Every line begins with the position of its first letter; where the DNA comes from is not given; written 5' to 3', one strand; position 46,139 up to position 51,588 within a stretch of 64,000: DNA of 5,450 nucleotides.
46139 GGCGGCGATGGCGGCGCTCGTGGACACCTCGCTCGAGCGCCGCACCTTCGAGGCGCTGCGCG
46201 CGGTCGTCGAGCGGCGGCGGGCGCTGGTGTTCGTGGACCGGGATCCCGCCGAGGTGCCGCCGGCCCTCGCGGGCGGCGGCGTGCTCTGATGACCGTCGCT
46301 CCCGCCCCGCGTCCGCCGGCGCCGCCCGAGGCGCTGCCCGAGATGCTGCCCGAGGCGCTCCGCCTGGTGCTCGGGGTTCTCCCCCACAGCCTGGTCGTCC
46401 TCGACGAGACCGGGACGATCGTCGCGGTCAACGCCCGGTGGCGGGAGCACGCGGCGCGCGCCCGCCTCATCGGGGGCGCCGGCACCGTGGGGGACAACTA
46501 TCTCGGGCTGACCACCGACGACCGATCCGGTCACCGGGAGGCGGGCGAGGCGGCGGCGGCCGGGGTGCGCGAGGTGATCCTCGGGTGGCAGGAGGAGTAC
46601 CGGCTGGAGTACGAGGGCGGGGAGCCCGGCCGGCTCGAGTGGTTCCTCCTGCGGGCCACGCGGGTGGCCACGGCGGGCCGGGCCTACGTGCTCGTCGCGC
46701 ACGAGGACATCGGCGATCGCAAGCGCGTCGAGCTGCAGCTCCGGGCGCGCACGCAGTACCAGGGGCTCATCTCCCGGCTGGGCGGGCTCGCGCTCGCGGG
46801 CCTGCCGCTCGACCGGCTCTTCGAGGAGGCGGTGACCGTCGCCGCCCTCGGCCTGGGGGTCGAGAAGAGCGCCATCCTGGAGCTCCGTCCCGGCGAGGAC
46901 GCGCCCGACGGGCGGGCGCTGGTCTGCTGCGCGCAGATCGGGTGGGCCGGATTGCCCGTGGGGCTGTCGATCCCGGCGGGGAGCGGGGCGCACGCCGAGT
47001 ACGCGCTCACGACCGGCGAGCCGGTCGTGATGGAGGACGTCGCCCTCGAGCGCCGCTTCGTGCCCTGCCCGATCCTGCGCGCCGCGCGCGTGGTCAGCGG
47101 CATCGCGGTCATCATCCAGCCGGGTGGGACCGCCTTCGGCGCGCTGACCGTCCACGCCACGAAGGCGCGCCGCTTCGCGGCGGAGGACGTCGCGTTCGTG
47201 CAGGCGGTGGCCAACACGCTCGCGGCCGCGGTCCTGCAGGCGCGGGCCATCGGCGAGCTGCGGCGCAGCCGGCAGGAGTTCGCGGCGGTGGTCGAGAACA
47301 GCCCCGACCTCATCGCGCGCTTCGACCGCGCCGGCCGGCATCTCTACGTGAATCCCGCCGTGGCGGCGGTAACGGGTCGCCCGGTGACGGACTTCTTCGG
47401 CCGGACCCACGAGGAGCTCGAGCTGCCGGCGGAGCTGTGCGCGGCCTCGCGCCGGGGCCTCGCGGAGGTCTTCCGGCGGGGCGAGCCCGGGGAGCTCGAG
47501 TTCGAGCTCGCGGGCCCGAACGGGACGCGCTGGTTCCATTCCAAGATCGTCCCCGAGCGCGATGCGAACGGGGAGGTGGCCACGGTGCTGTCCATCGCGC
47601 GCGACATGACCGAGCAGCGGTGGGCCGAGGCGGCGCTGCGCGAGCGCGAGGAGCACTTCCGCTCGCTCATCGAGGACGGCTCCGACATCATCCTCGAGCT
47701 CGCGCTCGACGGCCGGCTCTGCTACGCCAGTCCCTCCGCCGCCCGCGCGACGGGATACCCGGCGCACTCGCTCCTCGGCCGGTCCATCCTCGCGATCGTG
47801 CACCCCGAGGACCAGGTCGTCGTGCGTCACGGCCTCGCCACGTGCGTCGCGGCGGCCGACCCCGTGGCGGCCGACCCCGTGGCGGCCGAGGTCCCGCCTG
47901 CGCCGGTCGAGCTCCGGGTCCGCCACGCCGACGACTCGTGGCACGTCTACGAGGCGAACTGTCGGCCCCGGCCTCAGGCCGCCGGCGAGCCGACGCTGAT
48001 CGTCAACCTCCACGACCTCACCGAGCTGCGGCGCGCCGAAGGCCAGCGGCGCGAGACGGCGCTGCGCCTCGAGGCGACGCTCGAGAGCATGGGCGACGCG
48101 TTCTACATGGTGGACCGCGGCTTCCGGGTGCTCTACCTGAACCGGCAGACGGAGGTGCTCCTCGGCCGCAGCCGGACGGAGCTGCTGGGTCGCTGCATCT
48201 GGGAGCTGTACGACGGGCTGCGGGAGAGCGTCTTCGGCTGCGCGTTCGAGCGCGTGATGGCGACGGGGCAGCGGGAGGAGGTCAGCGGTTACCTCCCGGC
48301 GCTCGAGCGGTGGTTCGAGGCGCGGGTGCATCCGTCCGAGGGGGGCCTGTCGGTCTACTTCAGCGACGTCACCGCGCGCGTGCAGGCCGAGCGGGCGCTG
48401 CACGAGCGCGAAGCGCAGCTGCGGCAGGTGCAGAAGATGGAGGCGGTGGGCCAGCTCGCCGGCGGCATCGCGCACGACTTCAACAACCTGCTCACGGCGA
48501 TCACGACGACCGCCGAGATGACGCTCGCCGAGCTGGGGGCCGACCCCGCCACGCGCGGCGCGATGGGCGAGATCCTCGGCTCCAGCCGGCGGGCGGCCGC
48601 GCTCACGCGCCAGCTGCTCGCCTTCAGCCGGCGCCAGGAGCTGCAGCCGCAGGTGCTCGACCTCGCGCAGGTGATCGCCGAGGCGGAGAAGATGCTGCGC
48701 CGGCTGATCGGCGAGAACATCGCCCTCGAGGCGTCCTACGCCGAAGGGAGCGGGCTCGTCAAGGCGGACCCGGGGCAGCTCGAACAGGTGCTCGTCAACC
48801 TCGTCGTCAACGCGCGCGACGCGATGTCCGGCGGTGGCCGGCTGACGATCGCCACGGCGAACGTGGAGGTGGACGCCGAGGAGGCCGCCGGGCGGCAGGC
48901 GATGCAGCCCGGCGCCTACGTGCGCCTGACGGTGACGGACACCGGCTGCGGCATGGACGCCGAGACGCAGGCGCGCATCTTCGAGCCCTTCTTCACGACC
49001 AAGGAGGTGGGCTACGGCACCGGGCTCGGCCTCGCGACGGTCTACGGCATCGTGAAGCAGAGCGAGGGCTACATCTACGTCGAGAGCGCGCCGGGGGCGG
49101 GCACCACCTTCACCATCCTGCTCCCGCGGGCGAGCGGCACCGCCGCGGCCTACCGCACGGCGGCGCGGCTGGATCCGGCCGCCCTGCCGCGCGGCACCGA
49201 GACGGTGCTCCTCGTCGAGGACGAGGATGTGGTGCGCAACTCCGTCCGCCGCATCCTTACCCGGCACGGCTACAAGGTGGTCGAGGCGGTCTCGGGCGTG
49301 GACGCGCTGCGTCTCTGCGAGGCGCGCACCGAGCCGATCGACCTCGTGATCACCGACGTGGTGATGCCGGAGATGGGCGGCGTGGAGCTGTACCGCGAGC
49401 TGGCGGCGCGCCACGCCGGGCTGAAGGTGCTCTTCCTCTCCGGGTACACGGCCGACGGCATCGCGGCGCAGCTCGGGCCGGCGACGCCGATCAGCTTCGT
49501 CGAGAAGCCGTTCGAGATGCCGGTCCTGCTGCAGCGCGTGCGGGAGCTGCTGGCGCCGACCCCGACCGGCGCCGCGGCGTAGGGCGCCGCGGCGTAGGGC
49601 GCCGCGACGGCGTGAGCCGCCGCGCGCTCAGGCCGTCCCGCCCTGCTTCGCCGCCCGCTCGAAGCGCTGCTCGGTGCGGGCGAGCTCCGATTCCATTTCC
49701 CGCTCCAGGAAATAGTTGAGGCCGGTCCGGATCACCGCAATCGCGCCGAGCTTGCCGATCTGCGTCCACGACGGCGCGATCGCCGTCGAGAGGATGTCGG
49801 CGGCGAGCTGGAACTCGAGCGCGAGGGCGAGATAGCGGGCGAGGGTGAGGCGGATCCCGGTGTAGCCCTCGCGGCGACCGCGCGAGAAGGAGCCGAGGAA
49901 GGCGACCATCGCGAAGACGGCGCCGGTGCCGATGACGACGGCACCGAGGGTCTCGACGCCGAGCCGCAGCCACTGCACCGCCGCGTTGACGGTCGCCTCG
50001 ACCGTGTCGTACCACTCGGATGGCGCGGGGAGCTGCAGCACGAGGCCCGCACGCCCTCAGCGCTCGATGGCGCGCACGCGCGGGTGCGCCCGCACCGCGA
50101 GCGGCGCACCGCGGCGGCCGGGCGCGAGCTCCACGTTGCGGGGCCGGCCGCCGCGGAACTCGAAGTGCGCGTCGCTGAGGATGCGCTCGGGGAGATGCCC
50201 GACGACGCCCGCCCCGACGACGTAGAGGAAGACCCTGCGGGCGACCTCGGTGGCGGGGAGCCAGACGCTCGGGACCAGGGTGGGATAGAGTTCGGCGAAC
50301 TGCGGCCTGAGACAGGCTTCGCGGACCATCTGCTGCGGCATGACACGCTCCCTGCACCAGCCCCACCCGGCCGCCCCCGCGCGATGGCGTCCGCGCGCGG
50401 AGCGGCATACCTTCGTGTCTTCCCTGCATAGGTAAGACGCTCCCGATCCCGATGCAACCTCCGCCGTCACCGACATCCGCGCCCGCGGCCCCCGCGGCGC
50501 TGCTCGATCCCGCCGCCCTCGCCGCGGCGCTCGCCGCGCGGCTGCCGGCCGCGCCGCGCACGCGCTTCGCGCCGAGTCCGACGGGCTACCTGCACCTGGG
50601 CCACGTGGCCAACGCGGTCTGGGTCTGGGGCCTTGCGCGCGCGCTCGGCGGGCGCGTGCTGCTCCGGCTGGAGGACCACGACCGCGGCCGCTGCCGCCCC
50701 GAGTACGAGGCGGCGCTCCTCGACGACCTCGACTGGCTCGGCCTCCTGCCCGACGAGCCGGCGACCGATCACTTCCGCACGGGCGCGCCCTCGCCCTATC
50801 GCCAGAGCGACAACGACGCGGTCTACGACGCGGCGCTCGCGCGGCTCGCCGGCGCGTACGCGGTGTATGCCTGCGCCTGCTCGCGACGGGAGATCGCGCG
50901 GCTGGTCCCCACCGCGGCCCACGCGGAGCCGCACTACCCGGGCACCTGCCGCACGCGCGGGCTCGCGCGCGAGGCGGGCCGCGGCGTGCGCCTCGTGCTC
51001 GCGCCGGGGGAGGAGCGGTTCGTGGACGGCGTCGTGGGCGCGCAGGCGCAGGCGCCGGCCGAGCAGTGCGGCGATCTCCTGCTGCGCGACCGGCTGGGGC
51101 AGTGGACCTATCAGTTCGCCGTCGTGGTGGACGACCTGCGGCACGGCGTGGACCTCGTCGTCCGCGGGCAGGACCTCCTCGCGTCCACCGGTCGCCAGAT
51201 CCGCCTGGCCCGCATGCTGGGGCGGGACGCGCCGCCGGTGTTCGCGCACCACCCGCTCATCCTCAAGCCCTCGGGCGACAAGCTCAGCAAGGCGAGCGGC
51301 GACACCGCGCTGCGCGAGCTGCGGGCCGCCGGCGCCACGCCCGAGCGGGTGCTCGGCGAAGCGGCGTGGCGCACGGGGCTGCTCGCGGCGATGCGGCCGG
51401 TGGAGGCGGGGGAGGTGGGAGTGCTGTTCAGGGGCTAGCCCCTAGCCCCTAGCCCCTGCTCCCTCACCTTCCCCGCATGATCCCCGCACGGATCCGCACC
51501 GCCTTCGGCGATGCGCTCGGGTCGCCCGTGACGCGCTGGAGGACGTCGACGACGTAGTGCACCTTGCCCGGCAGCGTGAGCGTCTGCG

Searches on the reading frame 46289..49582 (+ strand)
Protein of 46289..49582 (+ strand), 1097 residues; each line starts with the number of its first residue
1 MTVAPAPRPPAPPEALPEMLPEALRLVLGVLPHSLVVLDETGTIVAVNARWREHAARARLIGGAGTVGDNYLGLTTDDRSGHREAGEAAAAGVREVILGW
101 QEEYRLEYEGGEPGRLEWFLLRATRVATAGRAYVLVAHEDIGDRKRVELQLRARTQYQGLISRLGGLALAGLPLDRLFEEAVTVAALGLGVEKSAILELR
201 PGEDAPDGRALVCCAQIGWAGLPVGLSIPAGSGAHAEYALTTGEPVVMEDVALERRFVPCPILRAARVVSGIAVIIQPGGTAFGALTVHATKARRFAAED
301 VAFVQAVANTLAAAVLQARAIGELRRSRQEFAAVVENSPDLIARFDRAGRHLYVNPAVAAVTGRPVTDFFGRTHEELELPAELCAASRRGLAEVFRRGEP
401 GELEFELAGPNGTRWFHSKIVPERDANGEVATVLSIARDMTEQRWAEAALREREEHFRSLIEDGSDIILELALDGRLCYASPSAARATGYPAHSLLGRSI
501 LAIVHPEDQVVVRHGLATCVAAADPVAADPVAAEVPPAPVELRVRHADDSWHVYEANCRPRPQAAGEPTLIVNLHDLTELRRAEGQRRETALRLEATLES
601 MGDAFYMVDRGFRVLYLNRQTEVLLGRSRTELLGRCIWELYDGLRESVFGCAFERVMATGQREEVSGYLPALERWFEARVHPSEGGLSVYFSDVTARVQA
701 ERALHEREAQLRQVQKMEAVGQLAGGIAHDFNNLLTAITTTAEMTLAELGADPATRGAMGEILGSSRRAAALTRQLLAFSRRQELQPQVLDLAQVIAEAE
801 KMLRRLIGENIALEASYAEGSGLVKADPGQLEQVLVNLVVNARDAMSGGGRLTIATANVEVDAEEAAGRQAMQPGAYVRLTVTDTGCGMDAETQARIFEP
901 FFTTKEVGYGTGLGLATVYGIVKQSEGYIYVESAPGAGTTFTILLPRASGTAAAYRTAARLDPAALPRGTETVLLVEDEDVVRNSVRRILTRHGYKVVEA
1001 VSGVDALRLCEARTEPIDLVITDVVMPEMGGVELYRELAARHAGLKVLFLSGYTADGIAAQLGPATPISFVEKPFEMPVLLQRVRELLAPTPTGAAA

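Call 93: search_protein_families(library=pfam, proteins=[window:46289-49582:+], max_evalue=0.001)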
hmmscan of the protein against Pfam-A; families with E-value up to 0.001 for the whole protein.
window:46289-49582:+ (1097 aa): 10 families
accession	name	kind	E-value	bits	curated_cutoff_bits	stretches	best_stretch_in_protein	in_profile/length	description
PF08448.16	PAS_4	-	2.7e-42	143.9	23.1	4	335-444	1-109/110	PAS fold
PF00989.32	PAS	-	2.9e-24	85.7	22.6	3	330-440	2-113/113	PAS fold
PF02518.31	HATPase_c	-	1.5e-23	83.8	26.4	1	827-948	2-110/111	Histidine kinase-, DNA gyrase B-, and HSP90-like ATPase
PF13426.13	PAS_9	-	1.7e-23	83.3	27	3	349-442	11-103/103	PAS domain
PF00072.30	Response_reg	-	3.6e-21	75.9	30.2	1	973-1085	1-111/111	Response regulator receiver domain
PF13188.13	PAS_8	-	4e-19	68.2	21.8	2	331-378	3-51/65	PAS domain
PF08447.18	PAS_3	-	1.1e-17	64.5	25.6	2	479-572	3-86/89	PAS fold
PF01590.32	GAF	-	5e-13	50.2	22.4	1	174-315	2-133/133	GAF domain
PF13185.12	GAF_2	-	3.7e-09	37.3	28.6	1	174-315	4-135/136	GAF domain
PF00512.31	HisKA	-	5.4e-08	33.2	26.9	1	721-784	3-65/66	His Kinase A (phospho-acceptor) domain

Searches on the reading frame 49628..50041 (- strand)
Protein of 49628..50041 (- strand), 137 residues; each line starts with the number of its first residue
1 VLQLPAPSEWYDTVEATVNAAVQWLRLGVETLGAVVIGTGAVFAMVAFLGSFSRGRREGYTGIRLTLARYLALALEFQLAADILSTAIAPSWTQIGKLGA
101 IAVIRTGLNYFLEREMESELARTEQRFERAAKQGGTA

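Call 93: search_protein_families(library=pfam, proteins=[window:49628-50041:-], max_evalue=0.001)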
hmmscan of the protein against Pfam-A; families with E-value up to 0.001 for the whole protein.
window:49628-50041:- (137 aa): 1 family
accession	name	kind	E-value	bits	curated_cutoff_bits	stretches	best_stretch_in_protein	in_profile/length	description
PF07784.16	DUF1622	-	2.4e-27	95.1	24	1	40-116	1-78/78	Protein of unknown function (DUF1622)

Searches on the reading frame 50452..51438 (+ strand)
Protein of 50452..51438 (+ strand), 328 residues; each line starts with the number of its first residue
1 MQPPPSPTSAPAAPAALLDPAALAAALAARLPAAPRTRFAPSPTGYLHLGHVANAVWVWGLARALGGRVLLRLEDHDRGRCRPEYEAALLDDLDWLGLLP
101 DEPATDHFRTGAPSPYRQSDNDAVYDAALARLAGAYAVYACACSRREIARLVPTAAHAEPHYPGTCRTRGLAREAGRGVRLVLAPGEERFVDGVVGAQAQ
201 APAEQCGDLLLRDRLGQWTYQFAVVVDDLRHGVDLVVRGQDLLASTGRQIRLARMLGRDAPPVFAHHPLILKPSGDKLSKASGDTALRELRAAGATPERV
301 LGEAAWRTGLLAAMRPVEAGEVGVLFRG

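Call 93: search_protein_families(library=pfam, proteins=[window:50452-51438:+], max_evalue=0.001)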
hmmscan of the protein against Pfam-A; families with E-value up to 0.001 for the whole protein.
window:50452-51438:+ (328 aa): 1 family
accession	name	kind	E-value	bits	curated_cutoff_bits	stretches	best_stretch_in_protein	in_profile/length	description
PF00749.27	tRNA-synt_1c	-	5.9e-37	127.7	23.4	1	36-299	3-267/314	tRNA synthetases class I (E and Q), catalytic domain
